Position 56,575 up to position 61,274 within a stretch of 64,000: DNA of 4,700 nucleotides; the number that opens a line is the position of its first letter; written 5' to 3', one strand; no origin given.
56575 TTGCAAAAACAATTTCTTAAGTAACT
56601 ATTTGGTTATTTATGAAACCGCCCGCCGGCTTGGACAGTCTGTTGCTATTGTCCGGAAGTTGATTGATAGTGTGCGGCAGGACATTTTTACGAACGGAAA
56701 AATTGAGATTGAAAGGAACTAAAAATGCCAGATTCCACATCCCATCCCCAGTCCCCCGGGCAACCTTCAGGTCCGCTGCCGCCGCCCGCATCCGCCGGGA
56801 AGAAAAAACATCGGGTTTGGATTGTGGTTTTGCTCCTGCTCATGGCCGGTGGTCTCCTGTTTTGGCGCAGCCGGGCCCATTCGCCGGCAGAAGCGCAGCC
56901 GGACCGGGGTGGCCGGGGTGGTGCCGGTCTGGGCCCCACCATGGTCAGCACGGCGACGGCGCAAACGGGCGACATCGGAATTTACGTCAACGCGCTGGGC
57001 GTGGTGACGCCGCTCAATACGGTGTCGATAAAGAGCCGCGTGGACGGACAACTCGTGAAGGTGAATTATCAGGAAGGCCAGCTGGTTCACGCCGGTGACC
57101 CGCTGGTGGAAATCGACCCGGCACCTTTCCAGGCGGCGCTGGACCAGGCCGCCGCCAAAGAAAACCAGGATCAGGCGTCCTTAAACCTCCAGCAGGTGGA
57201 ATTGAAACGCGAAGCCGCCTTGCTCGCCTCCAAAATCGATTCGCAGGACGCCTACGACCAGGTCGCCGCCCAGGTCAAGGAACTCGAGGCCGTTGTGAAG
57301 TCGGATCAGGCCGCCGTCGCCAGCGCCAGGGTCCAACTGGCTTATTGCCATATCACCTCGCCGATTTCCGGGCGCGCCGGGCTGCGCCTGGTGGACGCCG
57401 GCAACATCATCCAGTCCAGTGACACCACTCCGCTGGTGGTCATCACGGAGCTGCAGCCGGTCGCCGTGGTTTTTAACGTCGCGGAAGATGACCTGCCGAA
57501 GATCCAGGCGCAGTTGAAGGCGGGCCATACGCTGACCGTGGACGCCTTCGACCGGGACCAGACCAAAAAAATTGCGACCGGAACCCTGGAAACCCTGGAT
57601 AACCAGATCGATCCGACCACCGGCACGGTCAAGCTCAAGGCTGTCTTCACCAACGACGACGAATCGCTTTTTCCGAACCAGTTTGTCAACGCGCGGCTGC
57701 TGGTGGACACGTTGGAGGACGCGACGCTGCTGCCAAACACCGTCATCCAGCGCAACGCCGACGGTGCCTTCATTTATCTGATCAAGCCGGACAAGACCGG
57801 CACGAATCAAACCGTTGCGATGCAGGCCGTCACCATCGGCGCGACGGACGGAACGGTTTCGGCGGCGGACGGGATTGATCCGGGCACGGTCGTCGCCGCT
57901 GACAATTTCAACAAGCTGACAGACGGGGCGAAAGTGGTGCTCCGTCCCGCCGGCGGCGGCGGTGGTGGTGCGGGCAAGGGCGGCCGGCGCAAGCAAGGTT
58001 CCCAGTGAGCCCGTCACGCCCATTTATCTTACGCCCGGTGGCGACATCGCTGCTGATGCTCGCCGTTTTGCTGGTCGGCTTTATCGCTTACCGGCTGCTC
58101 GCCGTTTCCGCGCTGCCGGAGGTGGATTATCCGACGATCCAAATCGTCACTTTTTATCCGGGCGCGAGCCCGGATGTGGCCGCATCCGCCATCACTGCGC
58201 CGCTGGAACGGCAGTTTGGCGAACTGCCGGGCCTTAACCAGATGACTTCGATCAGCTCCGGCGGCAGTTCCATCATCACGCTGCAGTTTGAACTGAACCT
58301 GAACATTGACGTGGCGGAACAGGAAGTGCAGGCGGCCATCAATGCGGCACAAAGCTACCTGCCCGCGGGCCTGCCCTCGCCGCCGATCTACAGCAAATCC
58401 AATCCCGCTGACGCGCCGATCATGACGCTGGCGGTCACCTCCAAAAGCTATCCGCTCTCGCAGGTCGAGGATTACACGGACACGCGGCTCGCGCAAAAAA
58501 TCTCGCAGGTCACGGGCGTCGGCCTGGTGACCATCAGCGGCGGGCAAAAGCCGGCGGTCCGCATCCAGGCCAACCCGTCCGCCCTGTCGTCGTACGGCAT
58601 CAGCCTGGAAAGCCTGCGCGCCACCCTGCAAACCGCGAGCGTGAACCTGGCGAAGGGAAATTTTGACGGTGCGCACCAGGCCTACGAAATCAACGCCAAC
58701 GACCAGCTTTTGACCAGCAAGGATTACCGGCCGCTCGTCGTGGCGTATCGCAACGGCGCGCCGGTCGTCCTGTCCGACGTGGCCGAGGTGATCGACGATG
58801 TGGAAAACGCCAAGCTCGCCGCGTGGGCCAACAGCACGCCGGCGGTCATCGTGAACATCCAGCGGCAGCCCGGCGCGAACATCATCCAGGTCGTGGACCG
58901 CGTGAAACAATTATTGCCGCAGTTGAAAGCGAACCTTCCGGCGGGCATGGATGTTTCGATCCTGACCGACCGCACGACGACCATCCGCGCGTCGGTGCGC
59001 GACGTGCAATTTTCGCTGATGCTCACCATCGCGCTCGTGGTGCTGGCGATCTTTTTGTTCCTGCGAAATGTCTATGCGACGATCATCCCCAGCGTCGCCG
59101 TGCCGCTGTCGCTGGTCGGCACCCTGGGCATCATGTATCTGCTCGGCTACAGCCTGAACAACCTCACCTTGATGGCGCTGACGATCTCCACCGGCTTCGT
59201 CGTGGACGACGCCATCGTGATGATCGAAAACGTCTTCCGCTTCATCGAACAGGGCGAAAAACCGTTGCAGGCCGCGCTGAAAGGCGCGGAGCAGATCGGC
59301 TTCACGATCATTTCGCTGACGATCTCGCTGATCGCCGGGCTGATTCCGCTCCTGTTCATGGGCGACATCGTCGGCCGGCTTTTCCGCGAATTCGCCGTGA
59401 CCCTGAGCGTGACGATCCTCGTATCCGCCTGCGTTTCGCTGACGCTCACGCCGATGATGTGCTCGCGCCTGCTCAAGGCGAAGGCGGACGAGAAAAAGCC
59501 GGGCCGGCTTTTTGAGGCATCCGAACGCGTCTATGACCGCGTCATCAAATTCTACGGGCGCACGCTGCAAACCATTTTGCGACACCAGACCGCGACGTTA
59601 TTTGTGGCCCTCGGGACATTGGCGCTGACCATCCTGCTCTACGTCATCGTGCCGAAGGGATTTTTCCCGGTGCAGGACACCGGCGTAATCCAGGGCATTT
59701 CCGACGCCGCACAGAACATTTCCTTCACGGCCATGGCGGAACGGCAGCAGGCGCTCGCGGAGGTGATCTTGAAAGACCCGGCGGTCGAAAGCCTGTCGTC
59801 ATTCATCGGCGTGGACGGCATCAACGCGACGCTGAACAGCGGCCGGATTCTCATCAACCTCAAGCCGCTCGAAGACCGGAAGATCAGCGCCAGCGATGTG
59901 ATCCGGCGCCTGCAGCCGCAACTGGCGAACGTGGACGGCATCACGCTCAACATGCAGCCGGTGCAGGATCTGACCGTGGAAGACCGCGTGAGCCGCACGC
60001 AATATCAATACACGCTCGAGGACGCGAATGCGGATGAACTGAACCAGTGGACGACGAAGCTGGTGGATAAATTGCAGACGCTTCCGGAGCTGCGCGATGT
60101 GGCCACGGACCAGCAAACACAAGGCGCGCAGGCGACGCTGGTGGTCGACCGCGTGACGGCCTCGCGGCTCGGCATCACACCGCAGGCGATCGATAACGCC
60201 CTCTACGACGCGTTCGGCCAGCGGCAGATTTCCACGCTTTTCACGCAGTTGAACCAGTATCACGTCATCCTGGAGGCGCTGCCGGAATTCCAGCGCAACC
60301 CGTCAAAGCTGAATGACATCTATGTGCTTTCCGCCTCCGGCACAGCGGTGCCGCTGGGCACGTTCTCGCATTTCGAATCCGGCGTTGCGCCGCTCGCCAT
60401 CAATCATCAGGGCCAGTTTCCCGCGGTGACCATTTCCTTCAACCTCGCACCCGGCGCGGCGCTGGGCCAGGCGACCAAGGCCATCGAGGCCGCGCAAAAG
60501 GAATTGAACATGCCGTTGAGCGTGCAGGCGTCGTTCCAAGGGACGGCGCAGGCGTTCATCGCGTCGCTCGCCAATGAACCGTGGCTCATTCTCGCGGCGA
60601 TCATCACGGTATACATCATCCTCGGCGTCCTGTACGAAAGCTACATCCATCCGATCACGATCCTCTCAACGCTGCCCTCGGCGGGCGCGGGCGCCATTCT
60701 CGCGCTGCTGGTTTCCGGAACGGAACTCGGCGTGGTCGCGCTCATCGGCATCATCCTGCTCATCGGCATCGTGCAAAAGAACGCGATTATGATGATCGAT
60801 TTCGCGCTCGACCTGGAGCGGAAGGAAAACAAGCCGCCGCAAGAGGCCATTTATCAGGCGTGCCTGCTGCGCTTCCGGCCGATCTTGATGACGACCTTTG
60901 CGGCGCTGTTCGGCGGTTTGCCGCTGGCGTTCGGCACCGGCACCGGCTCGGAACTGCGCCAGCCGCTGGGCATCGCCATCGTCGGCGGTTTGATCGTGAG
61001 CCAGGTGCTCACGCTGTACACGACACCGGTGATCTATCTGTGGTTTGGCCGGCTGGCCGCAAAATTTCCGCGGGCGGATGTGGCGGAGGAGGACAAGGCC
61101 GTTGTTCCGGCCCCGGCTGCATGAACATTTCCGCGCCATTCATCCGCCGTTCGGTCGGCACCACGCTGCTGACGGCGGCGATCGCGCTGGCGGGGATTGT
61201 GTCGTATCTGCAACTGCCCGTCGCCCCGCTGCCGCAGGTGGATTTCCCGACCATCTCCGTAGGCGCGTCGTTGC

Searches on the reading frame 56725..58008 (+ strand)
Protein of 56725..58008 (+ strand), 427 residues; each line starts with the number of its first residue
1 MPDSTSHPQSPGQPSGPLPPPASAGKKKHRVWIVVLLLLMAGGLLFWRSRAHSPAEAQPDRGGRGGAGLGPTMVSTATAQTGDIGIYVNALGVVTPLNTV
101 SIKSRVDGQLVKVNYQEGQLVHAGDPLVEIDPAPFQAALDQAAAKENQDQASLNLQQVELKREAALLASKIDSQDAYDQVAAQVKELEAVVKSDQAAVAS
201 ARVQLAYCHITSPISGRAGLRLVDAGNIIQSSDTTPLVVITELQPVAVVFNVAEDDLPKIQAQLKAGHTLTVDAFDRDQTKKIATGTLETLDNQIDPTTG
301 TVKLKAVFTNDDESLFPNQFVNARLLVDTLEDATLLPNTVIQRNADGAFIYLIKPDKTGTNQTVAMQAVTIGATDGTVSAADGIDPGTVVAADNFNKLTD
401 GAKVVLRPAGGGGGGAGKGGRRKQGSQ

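Call 8: search_protein_families(library=pfam, proteins=[window:56725-58008:+], max_evalue=0.01)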
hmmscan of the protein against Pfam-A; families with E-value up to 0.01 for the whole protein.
window:56725-58008:+ (427 aa): 4 families
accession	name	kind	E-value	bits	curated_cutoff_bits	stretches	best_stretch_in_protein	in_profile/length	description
PF16576.10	HlyD_D23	-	5.8e-16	58.9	30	1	99-321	19-214/214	Barrel-sandwich domain of CusB or HlyD membrane-fusion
PF13437.12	HlyD_3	-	3.8e-12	47.3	22.2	2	210-311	2-96/106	HlyD family secretion protein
PF13533.13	Biotin_lipoyl_2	-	3.7e-09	36.6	29.8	1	100-131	1-32/32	Biotin-lipoyl like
PF00364.28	Biotin_lipoyl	-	0.00089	19.5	22.1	1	100-130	43-73/73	Biotin-requiring enzyme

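Call 55: find_encoding_contigs(protein=window:56725-58008:+, flank=10000, max_places=6)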
Protein window:56725-58008:+ (427 aa): 3 contigs read that carry it; 3 places shown.
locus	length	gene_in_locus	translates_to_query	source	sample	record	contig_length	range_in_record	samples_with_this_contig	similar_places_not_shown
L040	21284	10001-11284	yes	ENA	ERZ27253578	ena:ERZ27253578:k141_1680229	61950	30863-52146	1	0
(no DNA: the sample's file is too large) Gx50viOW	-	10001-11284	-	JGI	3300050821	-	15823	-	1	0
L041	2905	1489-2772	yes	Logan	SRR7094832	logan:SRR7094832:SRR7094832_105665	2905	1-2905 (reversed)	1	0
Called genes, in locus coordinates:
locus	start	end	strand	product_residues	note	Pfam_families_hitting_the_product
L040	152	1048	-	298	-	PF01381:HTH_3 (faint), PF12844:HTH_19 (weak)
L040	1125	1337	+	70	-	-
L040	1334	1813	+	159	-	-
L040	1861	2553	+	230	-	-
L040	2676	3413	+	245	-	-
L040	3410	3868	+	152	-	-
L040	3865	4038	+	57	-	-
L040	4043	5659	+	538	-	-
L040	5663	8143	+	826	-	-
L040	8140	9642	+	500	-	-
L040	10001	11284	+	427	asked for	PF25917:BSH_RND, PF25876:HH_MFP_RND, PF25944:Beta-barrel_RND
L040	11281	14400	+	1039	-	PF00873:ACR_tran, PF03176:MMPL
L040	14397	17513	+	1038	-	PF00873:ACR_tran, PF03176:MMPL, PF02355:SecD_SecF_C (faint)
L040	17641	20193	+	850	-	PF06202:GDE_C (faint), PF17389:Bac_rhamnosid6H (faint)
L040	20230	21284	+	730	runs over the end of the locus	PF02449:Glyco_hydro_42, PF08532:Glyco_hydro_42M (weak)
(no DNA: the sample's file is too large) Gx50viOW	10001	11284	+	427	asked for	PF25917:BSH_RND, PF25876:HH_MFP_RND, PF25944:Beta-barrel_RND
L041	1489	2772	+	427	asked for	PF25917:BSH_RND, PF25876:HH_MFP_RND, PF25944:Beta-barrel_RND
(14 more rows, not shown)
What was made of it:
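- Checked: Public gene calls on the same element (L040) give it 70 aa, which maps to a start at 47849 (call 55).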

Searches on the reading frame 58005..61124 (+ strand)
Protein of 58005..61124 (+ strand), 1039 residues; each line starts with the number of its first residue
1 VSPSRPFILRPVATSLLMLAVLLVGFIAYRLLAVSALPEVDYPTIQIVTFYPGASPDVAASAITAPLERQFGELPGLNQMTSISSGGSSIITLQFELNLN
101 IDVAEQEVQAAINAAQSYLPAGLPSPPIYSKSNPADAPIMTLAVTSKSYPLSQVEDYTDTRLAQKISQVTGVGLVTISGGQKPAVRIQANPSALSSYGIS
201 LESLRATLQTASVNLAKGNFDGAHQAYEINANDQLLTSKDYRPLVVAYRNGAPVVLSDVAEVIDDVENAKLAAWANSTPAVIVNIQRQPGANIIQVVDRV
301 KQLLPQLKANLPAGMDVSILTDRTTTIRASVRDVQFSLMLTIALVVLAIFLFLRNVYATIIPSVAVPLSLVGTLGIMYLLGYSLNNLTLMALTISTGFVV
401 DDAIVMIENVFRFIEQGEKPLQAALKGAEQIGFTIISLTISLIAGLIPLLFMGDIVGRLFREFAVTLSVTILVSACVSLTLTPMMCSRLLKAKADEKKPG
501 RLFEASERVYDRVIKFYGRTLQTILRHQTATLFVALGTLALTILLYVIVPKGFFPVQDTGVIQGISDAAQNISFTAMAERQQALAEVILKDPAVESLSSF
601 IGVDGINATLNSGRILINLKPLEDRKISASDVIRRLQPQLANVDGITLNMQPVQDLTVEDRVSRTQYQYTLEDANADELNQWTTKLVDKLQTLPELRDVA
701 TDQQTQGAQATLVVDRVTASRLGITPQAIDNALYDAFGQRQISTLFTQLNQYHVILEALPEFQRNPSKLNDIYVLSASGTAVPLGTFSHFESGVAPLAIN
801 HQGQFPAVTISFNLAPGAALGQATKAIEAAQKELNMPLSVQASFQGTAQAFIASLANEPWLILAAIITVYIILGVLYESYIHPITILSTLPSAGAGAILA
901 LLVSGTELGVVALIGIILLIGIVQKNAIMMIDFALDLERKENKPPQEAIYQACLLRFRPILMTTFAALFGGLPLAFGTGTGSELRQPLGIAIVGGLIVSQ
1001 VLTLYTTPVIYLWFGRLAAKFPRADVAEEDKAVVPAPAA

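Call 8: search_protein_families(library=pfam, proteins=[window:58005-61124:+], max_evalue=0.01)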
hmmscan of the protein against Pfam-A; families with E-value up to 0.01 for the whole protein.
window:58005-61124:+ (1039 aa): 2 families
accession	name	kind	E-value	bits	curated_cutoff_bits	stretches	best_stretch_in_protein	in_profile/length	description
PF00873.25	ACR_tran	-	0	1085.7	28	1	6-1014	4-1020/1021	AcrB/AcrD/AcrF family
PF03176.21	MMPL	-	3.9e-08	33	20.5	1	261-489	66-302/333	MMPL family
